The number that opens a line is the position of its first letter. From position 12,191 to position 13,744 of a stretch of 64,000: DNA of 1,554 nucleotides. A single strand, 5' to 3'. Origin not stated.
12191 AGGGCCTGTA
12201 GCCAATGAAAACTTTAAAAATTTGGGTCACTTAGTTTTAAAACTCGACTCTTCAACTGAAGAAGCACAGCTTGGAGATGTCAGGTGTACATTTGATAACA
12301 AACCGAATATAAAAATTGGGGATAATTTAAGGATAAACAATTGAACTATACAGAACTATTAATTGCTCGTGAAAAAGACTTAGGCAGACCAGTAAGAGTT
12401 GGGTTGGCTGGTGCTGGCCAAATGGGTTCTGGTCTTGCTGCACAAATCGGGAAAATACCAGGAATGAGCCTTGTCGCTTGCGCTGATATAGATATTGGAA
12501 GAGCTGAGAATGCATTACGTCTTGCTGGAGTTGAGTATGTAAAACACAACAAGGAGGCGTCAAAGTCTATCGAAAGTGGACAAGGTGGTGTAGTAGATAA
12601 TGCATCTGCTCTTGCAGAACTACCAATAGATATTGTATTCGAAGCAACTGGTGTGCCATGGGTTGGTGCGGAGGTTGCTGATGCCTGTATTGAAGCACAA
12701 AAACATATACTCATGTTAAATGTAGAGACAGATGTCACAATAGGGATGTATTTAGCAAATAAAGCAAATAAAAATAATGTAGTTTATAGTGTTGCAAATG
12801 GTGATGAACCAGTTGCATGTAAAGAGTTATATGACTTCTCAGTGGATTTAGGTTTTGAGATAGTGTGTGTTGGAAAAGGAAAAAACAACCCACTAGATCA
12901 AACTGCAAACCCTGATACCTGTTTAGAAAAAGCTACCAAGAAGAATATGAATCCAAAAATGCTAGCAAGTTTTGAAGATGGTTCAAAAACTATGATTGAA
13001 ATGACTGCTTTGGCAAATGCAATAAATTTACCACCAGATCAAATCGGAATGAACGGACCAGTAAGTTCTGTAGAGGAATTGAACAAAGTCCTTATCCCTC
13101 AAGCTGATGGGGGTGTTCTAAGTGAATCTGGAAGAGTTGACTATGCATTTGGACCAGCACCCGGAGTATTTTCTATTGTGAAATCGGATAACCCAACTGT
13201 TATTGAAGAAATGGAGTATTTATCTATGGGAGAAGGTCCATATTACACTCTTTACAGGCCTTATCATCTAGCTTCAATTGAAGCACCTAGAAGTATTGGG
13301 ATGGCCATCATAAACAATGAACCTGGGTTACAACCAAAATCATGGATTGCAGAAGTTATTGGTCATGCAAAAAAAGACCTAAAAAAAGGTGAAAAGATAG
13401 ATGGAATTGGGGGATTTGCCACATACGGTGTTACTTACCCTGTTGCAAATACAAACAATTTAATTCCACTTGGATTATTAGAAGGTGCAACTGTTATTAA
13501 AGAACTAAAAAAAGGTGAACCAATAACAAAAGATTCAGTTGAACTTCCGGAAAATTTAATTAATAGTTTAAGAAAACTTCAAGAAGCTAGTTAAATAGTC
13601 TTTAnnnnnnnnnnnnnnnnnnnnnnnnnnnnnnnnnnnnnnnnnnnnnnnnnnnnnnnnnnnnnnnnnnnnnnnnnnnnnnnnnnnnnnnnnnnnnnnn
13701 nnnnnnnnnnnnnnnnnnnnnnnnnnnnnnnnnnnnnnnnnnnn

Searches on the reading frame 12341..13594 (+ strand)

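Call 27: search_protein_families(library=pfam, proteins=[window:12341-13594:+])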
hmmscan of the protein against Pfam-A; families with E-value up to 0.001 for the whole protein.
window:12341-13594:+ (417 aa): 2 families
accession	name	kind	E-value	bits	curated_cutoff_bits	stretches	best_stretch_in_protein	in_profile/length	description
PF21135.2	DRL_cat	-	1.7e-62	210.7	27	1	154-315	1-164/164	Oxidoreductase DRL, catalytic domain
PF08666.17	SAF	-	7.7e-07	30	21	1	343-401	6-63/63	SAF domain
